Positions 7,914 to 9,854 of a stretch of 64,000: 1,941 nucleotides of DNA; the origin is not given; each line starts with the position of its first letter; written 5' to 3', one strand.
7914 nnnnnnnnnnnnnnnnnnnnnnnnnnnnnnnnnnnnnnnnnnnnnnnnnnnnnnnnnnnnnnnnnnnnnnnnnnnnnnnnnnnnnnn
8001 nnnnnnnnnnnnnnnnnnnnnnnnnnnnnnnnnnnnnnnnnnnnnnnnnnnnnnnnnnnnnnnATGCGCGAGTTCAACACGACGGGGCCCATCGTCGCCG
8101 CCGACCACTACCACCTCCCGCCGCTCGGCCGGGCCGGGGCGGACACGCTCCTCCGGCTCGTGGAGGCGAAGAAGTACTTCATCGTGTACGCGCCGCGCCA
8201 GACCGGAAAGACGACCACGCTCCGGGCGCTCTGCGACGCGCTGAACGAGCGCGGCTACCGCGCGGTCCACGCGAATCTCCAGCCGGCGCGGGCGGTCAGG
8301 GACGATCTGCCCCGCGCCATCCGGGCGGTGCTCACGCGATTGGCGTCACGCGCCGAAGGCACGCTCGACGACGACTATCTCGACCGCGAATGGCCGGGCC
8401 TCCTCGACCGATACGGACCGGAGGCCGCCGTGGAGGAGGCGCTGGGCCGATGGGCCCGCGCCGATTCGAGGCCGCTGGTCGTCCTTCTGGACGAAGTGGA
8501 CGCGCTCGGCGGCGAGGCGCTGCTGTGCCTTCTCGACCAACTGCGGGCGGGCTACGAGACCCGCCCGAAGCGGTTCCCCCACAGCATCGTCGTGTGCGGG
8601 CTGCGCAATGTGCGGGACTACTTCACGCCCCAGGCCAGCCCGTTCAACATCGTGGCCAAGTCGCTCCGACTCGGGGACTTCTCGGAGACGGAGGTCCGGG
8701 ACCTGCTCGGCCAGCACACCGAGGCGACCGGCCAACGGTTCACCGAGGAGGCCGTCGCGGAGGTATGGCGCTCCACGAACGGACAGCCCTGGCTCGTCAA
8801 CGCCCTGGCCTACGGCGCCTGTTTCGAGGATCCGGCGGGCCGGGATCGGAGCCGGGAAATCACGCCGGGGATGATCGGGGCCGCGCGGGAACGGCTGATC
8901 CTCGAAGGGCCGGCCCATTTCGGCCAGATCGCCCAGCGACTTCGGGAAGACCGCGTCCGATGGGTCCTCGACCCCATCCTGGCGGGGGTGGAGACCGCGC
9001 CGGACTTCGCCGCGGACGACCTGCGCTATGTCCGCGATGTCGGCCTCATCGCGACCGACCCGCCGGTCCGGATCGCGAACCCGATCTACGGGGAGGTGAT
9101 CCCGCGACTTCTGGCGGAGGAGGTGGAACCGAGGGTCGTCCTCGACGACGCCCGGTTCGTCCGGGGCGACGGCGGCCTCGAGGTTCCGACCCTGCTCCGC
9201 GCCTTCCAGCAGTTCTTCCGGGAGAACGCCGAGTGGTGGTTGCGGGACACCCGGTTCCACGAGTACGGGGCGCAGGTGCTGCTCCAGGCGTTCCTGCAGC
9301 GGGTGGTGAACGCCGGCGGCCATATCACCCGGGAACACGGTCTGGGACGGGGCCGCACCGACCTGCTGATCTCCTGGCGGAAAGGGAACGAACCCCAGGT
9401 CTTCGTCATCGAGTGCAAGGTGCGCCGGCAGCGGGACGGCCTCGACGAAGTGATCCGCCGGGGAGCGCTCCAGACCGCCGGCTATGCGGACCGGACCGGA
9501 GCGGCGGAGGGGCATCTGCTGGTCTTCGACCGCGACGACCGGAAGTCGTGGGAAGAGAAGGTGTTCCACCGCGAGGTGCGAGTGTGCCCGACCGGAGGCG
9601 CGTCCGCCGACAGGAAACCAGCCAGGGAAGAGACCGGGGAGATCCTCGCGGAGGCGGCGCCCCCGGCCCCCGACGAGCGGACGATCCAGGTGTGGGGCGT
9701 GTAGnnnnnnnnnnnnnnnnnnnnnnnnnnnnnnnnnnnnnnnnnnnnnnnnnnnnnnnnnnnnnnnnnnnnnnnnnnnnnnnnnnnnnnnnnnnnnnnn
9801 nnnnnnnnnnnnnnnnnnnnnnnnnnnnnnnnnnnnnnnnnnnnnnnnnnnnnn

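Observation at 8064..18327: Combinatorially shuffled six-gene array of ATPase-nuclease fusions (best candidate for an undescribed diversifying defence system)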

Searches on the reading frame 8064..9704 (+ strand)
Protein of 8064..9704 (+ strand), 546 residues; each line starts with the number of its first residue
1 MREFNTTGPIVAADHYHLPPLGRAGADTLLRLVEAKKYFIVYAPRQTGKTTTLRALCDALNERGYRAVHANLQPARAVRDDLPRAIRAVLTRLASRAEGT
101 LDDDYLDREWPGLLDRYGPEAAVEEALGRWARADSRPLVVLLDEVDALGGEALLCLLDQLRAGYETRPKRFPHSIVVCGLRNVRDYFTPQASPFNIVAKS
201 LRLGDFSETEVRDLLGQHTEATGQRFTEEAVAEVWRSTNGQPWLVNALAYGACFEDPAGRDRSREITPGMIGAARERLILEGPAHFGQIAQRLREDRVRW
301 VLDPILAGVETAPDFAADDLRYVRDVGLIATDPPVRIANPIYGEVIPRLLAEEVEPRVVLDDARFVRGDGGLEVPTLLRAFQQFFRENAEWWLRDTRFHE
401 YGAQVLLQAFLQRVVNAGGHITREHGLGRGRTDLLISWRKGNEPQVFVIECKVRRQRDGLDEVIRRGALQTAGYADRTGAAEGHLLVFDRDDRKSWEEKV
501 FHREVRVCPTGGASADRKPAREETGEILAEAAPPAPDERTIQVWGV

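Call 4: search_protein_families(library=pfam, proteins=[window:8064-9704:+], max_evalue=0.01)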
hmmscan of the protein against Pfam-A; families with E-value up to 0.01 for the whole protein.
window:8064-9704:+ (546 aa): 5 families
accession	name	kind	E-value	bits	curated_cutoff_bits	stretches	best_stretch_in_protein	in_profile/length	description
PF13401.12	AAA_22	-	5.6e-08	33.6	27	1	37-186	6-129/130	AAA domain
PF14516.12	AAA_35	-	3.5e-07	29.8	27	1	41-248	36-239/331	AAA-like domain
PF13191.12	AAA_16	-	5.7e-07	30.6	32.6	1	37-148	25-144/167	AAA ATPase domain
PF00004.35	AAA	-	0.00016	22.6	21.2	1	40-152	2-73/131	ATPase family associated with various cellular activities (AAA)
PF01637.24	ATPase_2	-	0.00061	20.1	33.2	1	36-246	20-223/225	ATPase domain predominantly from Archaea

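Call 5: search_protein_families(library=ncbifam, proteins=[window:8064-9704:+], max_evalue=0.01)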
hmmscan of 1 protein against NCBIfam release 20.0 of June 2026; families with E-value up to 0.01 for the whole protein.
window:8064-9704:+ (546 aa): 0 families

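Call 6: search_protein_families(library=padloc, proteins=[window:8064-9704:+], max_evalue=0.01)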
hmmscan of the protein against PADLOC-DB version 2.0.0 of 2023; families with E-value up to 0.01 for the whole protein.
window:8064-9704:+ (546 aa): 2 families
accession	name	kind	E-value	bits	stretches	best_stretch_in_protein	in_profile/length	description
PDLC04789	PDC-S01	-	0.0052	13.9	1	26-63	7-44/375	-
PDLC04140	mad8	-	0.0066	14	0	39-75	30-68/314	mads_8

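Call 12: find_homologous_proteins(query=window:8064-9704:+)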
Query window:8064-9704:+ (546 aa): 7985 proteins with E <= 0.001 among 8000 candidates; the best 120 are listed.
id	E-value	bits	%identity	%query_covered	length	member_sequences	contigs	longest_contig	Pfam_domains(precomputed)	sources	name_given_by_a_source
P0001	0.0e+0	1157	94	100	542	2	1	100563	PF13401.13,PF14516.13,PF13191.13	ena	-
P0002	0.0e+0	1128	92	100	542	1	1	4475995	PF13401.13,PF14516.13,PF13191.13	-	-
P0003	0.0e+0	1048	87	100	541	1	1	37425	PF13401.13,PF14516.13,PF13191.13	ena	-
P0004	0.0e+0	1038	86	100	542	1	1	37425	PF13401.13,PF14516.13,PF13191.13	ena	-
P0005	0.0e+0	1031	84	100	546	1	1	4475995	PF13401.13,PF14516.13,PF13191.13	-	-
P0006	0.0e+0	1027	85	100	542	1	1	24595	PF00004.36,PF13401.13,PF14516.13,PF13191.13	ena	-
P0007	0.0e+0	1024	84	100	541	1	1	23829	PF13401.13,PF14516.13,PF13191.13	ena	-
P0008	0.0e+0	1018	83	100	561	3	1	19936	PF13401.13,PF14516.13,PF13191.13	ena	-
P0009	5.0e-297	1004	83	100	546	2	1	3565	PF13401.13,PF13191.13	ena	-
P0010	4.1e-296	1001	84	100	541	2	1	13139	PF13401.13,PF14516.13,PF13191.13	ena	-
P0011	6.4e-294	994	82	100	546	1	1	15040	PF13401.13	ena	-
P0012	1.4e-293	993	83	100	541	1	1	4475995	PF13401.13,PF14516.13,PF01637.25,PF13191.13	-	-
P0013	7.9e-292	987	82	100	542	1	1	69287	PF13401.13,PF14516.13,PF13191.13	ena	-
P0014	1.3e-291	986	82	100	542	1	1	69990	PF13401.13,PF14516.13,PF01637.25,PF13191.13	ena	-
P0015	1.5e-289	980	81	100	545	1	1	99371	PF13401.13,PF14516.13,PF13191.13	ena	-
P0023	5.1e-283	958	80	100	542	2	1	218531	PF13401.13,PF14516.13,PF13191.13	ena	-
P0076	1.0e-176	607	55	100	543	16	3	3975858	PF13401.13,PF14516.13,PF13191.13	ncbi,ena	-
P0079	9.3e-173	594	55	92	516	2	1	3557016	PF14516.13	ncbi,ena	-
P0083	3.8e-171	589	54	93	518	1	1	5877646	PF13401.13,PF14516.13,PF08011.18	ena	-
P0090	4.7e-170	585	54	92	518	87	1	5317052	PF13401.13,PF14516.13,PF08011.18,PF13191.13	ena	-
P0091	4.9e-170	585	54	93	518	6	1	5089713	PF13401.13,PF14516.13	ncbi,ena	-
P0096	9.1e-170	584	54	94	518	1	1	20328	PF24883.3,PF13401.13,PF14516.13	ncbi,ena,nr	ncbi:MAG: AAA-like domain-containing protein [Spirochaetaceae bacterium]|nr:AAA-like domain-containi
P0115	1.0e-168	581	54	94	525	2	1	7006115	PF13401.13,PF14516.13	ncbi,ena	-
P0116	1.1e-168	581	55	92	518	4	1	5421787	PF13401.13,PF14516.13,PF13191.13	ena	-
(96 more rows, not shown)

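Call 17: find_related_loci(query=window:8064-9704:+, collection=genome_contigs, flank=10000)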
Query window:8064-9704:+ (546 aa) in genome_contigs; peptide patterns used: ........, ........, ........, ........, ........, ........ (x = any residue, [..] = any of these).
225 stretches matched a pattern; 5 encode a relative of the query (tblastn E <= 1e-3); 5 distinct loci.
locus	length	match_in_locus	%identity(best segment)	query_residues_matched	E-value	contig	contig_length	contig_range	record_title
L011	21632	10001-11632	60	2-546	0e+0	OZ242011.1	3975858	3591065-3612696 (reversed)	MAG: Candidatus Marinacidobacterium sp. isolate 9dab93f2-0bd7-4437-a2b9-636a52ee9c7b genome assembly, chromosome: 1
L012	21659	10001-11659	46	1-536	6e-147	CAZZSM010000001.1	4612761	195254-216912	MAG: Candidatus Entotheonella sp. DD2 isolate Candidatus Entotheonella baccata DD2 genome assembly, contig: DD2_1, whole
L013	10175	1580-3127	45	2-508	1e-143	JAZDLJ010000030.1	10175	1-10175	MAG: bacterium isolate MEGAHIT-group-0.590 k141_2193274, whole genome shotgun sequence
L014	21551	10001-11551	44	2-501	1e-121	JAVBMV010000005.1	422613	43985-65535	MAG: Myxococcales bacterium isolate EPI_MAG_00061 c_000000631628, whole genome shotgun sequence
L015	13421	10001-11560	44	2-504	2e-118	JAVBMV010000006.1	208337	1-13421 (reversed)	MAG: Myxococcales bacterium isolate EPI_MAG_00061 c_000002913500, whole genome shotgun sequence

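Call 18: find_encoding_contigs(protein=P0001, flank=10000, max_places=3)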
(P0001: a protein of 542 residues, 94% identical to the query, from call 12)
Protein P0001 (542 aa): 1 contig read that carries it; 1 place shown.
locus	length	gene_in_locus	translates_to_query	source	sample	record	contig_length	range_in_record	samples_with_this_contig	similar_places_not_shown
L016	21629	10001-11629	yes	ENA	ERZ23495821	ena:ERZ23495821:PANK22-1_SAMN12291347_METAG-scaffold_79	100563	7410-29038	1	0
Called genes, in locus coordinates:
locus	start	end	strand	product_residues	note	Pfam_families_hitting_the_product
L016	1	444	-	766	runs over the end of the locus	-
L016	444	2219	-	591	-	-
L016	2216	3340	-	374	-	PF03706:LPG_synthase_TM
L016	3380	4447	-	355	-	PF00535:Glycos_transf_2, PF13641:Glyco_tranf_2_3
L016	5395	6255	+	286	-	PF05096:Glu_cyclase_2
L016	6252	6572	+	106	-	PF11755:DUF3311 (weak)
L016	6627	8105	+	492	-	PF00474:SSF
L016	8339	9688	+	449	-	-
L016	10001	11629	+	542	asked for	PF13191:AAA_16 (weak), PF13401:AAA_22, PF14516:AAA_35 (weak)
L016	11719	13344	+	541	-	PF13191:AAA_16, PF13401:AAA_22, PF14516:AAA_35 (faint)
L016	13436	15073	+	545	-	PF13191:AAA_16 (weak), PF13401:AAA_22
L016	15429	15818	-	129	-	PF01850:PIN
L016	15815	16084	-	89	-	-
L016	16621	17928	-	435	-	PF00919:UPF0004, PF04055:Radical_SAM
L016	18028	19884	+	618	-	-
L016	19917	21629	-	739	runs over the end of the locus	PF01663:Phosphodiest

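Call 19: find_encoding_contigs(protein=P0014, flank=10000, max_places=3)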
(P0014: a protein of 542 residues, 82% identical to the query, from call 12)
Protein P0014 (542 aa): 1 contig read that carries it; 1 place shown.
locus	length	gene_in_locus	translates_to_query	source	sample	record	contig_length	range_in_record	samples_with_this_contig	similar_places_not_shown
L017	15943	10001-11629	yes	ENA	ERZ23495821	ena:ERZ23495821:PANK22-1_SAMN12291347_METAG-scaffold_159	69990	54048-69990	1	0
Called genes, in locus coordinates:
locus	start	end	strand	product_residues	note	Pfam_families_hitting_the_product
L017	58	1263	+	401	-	PF00174:Oxidored_molyb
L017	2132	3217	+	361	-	-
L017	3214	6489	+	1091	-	PF00176:SNF2-rel_dom, PF04851:ResIII (faint), PF00271:Helicase_C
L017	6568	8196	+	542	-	PF13191:AAA_16 (weak), PF13401:AAA_22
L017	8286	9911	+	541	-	PF13191:AAA_16, PF13401:AAA_22, PF14516:AAA_35 (weak)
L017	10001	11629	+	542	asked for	PF01637:ATPase_2 (faint), PF13191:AAA_16, PF13401:AAA_22, PF14516:AAA_35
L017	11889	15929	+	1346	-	PF02384:N6_Mtase (weak), PF20473:MmeI_Mtase (weak), PF07669:Eco57I, PF20473:MmeI_Mtase (weak)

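Call 25: search_solved_structures(query=window:8064-9704:+, max_evalue=1)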
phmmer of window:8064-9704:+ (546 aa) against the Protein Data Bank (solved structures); distinct sequences matched with E-value up to 1: 19.
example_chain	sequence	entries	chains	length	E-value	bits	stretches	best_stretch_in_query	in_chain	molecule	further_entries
9zw5_A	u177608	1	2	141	0.035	16.2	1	20-61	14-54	tRNA threonylcarbamoyladenosine biosynthesis protein TsaE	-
5vhj_E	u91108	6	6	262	0.3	13.1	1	91-151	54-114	26S proteasome regulatory subunit 10B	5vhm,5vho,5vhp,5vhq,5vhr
5vhn_E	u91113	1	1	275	0.33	13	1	91-151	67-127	26S proteasome regulatory subunit 10B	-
6ef1_L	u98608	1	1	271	0.38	12.8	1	91-151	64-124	26S proteasome subunit RPT4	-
6ef0_L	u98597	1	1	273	0.39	12.8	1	91-151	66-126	26S proteasome subunit RPT4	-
6ef2_L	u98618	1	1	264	0.39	12.8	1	91-151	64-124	26S proteasome subunit RPT4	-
5vft_E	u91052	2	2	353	0.46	12.6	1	92-151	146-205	26S proteasome regulatory subunit 10B | 26S protease regulatory subunit 10B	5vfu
5vfp_E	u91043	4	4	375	0.51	12.4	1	92-151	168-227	26S proteasome regulatory subunit 10B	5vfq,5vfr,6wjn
9szv_E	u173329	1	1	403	0.52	12.4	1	92-151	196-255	26S proteasome regulatory subunit 10B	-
5vhf_E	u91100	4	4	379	0.52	12.4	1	92-151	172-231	26S proteasome regulatory subunit 10B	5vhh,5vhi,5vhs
5m32_f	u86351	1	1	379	0.52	12.4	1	92-151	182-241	26S protease regulatory subunit 10B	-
12bm_E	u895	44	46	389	0.54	12.3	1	92-151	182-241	26S protease regulatory subunit 10B | 26S proteasome regulatory subunit 10B | RPT4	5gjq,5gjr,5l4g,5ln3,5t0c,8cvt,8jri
22mm_E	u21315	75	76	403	0.57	12.2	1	92-151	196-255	Proteasome 26S subunit, ATPase 6 | 26S protease regulatory subunit 10B | 26S proteasome regulatory subunit 10B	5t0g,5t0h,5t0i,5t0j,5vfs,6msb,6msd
6epc_L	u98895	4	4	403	0.57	12.2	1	92-151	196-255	Proteasome 26S subunit, ATPase 6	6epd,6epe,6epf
8amz_L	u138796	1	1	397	0.68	12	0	91-151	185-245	AAA domain-containing protein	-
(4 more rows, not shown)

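Call 36: search_solved_structures(query=A1, max_evalue=1)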
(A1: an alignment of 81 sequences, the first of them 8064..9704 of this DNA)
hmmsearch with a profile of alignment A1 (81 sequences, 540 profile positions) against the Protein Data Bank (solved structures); distinct sequences matched with E-value up to 1: 11.
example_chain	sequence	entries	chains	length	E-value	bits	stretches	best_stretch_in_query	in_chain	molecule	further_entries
9zw5_A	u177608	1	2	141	0.12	14.2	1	27-61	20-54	tRNA threonylcarbamoyladenosine biosynthesis protein TsaE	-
8tw7_3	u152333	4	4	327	0.15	13.9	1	28-133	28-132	Replication factor C subunit 3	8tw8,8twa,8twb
1sxj_C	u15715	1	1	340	0.15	13.9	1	28-133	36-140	Activator 1 40 kDa subunit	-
8fs3_C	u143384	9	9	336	0.15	13.8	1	28-133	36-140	Replication factor C subunit 3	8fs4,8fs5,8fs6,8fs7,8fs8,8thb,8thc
8dr0_C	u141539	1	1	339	0.16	13.8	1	28-133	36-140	Replication factor C subunit 3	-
7ste_C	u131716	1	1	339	0.16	13.8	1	28-133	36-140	Replication factor C subunit 3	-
7sgz_C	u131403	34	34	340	0.16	13.8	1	28-133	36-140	Replication factor C subunit 3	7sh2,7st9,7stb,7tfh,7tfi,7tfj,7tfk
5jnm_A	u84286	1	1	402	0.44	12.3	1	33-129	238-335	Mannitol-1-phosphate 5-dehydrogenase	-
9uiq_C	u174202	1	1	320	0.49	12.2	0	38-76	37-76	Replication factor C subunit 5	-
6vvo_C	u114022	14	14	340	0.58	11.9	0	38-76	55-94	Replication factor C subunit 5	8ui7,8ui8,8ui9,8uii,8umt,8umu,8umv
7z6h_G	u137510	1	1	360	0.69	11.7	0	38-76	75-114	Replication factor C subunit 5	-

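Call 41: search_protein_families(library=padloc, proteins=[L017:2132-3217:+, L017:3214-6489:+, L017:11889-15929:+, P0090], max_evalue=0.001)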
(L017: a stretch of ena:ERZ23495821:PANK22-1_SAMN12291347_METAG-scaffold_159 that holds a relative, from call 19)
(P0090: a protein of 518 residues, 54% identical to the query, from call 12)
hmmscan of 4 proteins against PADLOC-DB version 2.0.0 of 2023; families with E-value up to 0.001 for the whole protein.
L017:2132-3217:+ (361 aa): 0 families

L017:3214-6489:+ (1091 aa): 36 families (the best 25 are shown)
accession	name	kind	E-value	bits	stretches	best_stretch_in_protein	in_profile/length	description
PDLC02621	DrmD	-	2.1e-304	1010.9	1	13-1089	12-1035/1040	DrmD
PDLC02572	DrmA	-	2.5e-161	536.9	1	11-1088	11-1034/1043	DrmA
PDLC02632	DrmD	-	1.2e-137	458.2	1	14-659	16-634/662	DrmD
PDLC02633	DrmD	-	4.5e-126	419.9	1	14-868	12-834/839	DrmD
PDLC02618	DrmD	-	1.2e-97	324.6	1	15-263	5-254/273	DrmD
PDLC02622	DrmD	-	6.2e-88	293.5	1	14-381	16-387/422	DrmD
PDLC02624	DrmD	-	1.2e-85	286.4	1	157-719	3-543/652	DrmD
PDLC00659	HmaA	-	6.6e-58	194.4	1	138-687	125-647/1176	SNF2 helicase / DEAD-box helicase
PDLC02504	BrxHI|BrxHII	-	6.1e-57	191.3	1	116-721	107-658/971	BrxHII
PDLC02500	BrxHI|BrxHII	-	4.3e-52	175.8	1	107-687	79-610/933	BrxHI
PDLC02625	DrmD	-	1.3e-40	137.7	1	299-1067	65-759/792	DrmD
PDLC02853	DpdE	-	6.9e-40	134.8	2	16-337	7-314/985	DpdE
PDLC02620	DrmD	-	8.3e-40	134.6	2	129-416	111-388/1060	DrmD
PDLC02840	DpdE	-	3.4e-39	132.9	3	113-190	154-232/1091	DpdE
PDLC02634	DrmD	-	2.2e-35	119.7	2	123-416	96-380/900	DrmD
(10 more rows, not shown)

L017:11889-15929:+ (1346 aa): 40 families (the best 25 are shown)
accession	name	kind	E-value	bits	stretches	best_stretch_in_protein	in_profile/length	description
PDLC02643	DrmMI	-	0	1253.2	1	11-1331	7-1323/1347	DrmMI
PDLC02640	DrmMI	-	4.9e-295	979.2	3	10-547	6-539/1015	DrmMI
PDLC02638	DrmMI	-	8.5e-240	796.6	1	12-881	5-934/935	DrmMI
PDLC02639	DrmMI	-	1.3e-226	752.7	2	291-773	1-486/803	DrmMI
PDLC03618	REase_MTase_IIG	-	2.1e-155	517.1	2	98-1040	97-1077/1429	Type IIG restriction enzyme-methyltransferase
PDLC02644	DrmMI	-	1.1e-151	504.9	1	515-1328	40-873/988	DrmMI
PDLC02646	DrmMI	-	2.1e-101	338.3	3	800-1036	264-500/792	DrmMI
PDLC02645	DrmMI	-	2.7e-100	334.7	1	97-711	96-745/772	DrmMI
PDLC03599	REase_MTase_IIG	-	1.3e-56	190.1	2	815-1267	466-908/959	Type IIG restriction enzyme-methyltransferase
PDLC03627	REase_MTase_IIG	-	2.6e-54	182.4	2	1074-1326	796-1030/1136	Type IIG restriction enzyme-methyltransferase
PDLC02642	DrmMI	-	7.8e-45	151.4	1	150-439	146-432/594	DrmMI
PDLC03622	REase_MTase_IIG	-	3.7e-39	131.9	4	159-379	5-221/1524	Type IIG restriction enzyme-methyltransferase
PDLC03611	REase_MTase_IIG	-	3.8e-27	92.2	1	522-680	498-654/1532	Type IIG restriction enzyme-methyltransferase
PDLC03629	REase_MTase_IIG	-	2.1e-26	90.1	2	537-680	378-536/1182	Type IIG restriction enzyme-methyltransferase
PDLC02626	DrmD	-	7.4e-26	89.1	1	1153-1326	5-169/276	DrmD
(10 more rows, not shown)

P0090 (518 aa): 0 families

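Call 42: search_protein_families(library=pfam, proteins=[L017:2132-3217:+, L016:8339-9688:+, P0090, P0076, P0096], max_evalue=0.01)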
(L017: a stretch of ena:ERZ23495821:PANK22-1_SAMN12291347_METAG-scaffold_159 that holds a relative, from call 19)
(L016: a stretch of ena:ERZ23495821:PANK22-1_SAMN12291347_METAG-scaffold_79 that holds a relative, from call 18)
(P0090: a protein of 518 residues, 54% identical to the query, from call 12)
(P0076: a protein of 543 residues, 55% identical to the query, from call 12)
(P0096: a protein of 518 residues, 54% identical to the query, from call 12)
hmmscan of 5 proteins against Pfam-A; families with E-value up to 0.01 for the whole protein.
L017:2132-3217:+ (361 aa): 1 family
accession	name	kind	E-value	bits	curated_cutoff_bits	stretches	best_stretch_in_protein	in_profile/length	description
PF10263.15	SprT-like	-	0.0021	18.3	25.6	1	214-250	46-80/108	SprT-like family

L016:8339-9688:+ (449 aa): 1 family
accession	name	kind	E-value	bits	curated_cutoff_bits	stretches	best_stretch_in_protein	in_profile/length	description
PF06114.19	Peptidase_M78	-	0.00083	19.6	22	1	381-433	72-122/123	IrrE N-terminal-like domain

P0090 (518 aa): 5 families
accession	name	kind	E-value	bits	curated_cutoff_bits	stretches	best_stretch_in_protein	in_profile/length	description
PF13401.12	AAA_22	-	2e-07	31.8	27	1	38-182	7-125/130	AAA domain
PF14516.12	AAA_35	-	2.3e-06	27.1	27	1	40-148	35-139/331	AAA-like domain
PF13191.12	AAA_16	-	8.8e-06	26.7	32.6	1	37-152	25-148/167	AAA ATPase domain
PF08011.17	PDDEXK_9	-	1.9e-05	25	25.5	1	404-475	7-76/105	PD-(D/E)XK nuclease superfamily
PF24883.2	NPHP3_N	-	0.00081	20.1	24.8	1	37-151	23-139/164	Nephrocystin 3, N-terminal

P0076 (543 aa): 5 families
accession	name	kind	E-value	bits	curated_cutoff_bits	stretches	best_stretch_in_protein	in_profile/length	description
PF13191.12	AAA_16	-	7.6e-08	33.5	32.6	1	37-150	25-146/167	AAA ATPase domain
PF13401.12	AAA_22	-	8.8e-08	33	27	1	40-184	9-127/130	AAA domain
PF14516.12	AAA_35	-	2.3e-07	30.4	27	1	41-247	36-238/331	AAA-like domain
PF13604.12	AAA_30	-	0.0029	17.8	27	1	35-160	16-112/191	AAA domain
PF01637.24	ATPase_2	-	0.0081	16.4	33.2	0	26-246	8-223/225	ATPase domain predominantly from Archaea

P0096 (518 aa): 9 families
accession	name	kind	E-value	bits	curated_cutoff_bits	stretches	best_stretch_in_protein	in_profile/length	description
PF14516.12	AAA_35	-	4.4e-08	32.8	27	1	41-253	36-243/331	AAA-like domain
PF13401.12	AAA_22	-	5e-07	30.5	27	1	35-182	4-125/130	AAA domain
PF13191.12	AAA_16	-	6.4e-06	27.2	32.6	1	26-152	12-148/167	AAA ATPase domain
PF24883.2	NPHP3_N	-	1.1e-05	26.2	24.8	1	35-159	21-148/164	Nephrocystin 3, N-terminal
PF08011.17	PDDEXK_9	-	4.7e-05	23.7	25.5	1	403-475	5-75/105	PD-(D/E)XK nuclease superfamily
PF00004.35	AAA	-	0.0012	19.8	21.2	1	40-152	2-73/131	ATPase family associated with various cellular activities (AAA)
PF13173.12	AAA_14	-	0.002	18.5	27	1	37-94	3-58/129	AAA domain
PF13604.12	AAA_30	-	0.0041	17.3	27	1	36-161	18-113/191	AAA domain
PF01637.24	ATPase_2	-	0.0047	17.2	33.2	0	39-247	23-223/225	ATPase domain predominantly from Archaea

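Call 45: predict_structure(alignment_id=A1)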
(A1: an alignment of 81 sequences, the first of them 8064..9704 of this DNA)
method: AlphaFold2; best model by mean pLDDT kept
length: 546 residues; sequences in the alignment: 81
mean_pLDDT: 81.1   pTM: 0.75
mean pLDDT of the five models: 81.1, 75.3, 74.7, 73.3, 71.3
residues with pLDDT >= 90: 149; 70-90: 291; 50-70: 90; < 50: 16
segments of 3 or more residues with pLDDT < 50: 511-524
pLDDT, mean of each block of 10 residues (from residue 1): 66 73 69 78 69 84 93 89 95 95 95 96 96 93 87 89 84 86 65 55 81 92 94 93 90 84 90 88 85 87 74 79 85 84 83 67 77 90 80 57 75 80 65 78 85 83 88 84 90 86 82 39 54 67 93
secondary structure, 60 per line:
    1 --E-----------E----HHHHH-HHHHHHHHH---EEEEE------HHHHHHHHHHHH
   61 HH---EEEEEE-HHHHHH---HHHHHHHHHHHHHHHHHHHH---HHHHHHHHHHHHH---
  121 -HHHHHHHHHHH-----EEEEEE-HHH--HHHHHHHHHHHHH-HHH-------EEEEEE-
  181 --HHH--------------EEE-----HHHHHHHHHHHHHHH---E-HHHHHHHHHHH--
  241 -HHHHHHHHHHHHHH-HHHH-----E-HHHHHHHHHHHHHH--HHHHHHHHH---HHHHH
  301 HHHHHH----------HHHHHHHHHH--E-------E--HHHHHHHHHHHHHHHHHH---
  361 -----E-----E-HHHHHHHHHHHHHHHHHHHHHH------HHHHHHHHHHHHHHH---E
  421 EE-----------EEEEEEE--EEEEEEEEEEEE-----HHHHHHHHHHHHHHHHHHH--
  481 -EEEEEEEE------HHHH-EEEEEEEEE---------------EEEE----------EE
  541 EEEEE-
elements in order: H20-24 H26-34 E38-42 H49-62 E66-71 H73-78 H82-101 H105-117 H122-132 E138-143 H150-162 E174-179 E200-202 H208-222 H228-238 H242-255 H257-260 H268-281 H284-292 H296-306 H317-326 H340-357 H374-395 H402-416 E420-422 E434-440 E443-454 H460-478 E482-489 H496-499 E501-509 E525-528 E539-545

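Call 48: fold_search(model_id=the predicted structure, library=pdb)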
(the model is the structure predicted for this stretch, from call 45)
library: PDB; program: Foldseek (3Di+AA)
matches with E <= 10: 1602; with E <= 0.001: 638
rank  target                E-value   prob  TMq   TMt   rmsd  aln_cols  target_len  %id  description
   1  2qen                  1.9e-09  1.00  0.44  0.65   5.1       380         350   17  The walker-type atpase paby2304 of pyrococcus abyssi (released 2008-07-01)
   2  8dr1_C                1.8e-08  1.00  0.32  0.48  13.9       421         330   12  Consensus closed state of RFC:PCNA bound to a 3' ss/dsDNA junction (DNA2) (released 2022-08-17)
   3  8dr0_C                1.9e-08  1.00  0.33  0.50  13.7       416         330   14  Closed state of RFC:PCNA bound to a 3' ss/dsDNA junction (released 2022-08-24)
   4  8dr4_C                2.0e-08  1.00  0.31  0.47  13.7       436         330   13  Open state of RFC:PCNA bound to a 3' ss/dsDNA junction (DNA2) without NTD (released 2022-08-17)
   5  8umv_D                2.3e-08  1.00  0.30  0.45  13.2       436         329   13  Atomic model of the human CTF18-RFC-PCNA-DNA ternary complex with narrow PCNA opening state I (state 5) (released 2024-05-08)
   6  7ti8_C                3.1e-08  1.00  0.31  0.47  13.6       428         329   14  Structure of the yeast clamp loader (Replication Factor C RFC) bound to the open sliding clamp (Proliferating Cell Nuc (released 2022-02-16)
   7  8vw9                  5.0e-08  1.00  0.29  0.38  13.4       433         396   15  CryoEM Structure of a FtsH Helical Assembly in the Presence of ATP (released 2025-01-15)
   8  2fna_A                5.6e-08  1.00  0.39  0.56   6.3       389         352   16  Crystal structure of an archaeal aaa+ atpase (sso1545) from sulfolobus solfataricus p2 at 2.00 A resolution (released 2006-02-07)
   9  8uii_C                5.6e-08  1.00  0.30  0.45  12.9       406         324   13  Cryo-EM map of human clamp-clamp loader ATAD5-RFC-closed PCNA complex in intermediate state 1 (released 2024-05-29)
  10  8zwo_C                5.9e-08  1.00  0.31  0.48  12.8       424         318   12  Structure of CTF18-PCNA with ATP (released 2025-06-18)
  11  8umu_D                6.3e-08  1.00  0.28  0.42  13.3       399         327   14  Atomic model of the human CTF18-RFC-PCNA binary complex in the four-subunit binding state (state 3) (released 2024-05-08)
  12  7tfk_B                7.4e-08  1.00  0.31  0.47  13.0       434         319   10  Atomic model of S. cerevisiae clamp loader RFC bound to two DNA molecules, one at the 5'-recessed end and the other at (released 2022-11-16)
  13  8vwa                  7.4e-08  1.00  0.29  0.38  13.3       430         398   16  CryoEM Structure of a FtsH Helical Assembly in the Presence of ATP (released 2025-01-15)
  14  7u19_D                8.2e-08  1.00  0.30  0.44  13.4       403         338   14  RFC:PCNA bound to nicked DNA (released 2022-07-06)
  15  6vvo_D                9.7e-08  1.00  0.27  0.43  13.4       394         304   14  Structure of the human clamp loader (Replication Factor C, RFC) bound to the sliding clamp (Proliferating Cell Nuclear (released 2020-02-26)
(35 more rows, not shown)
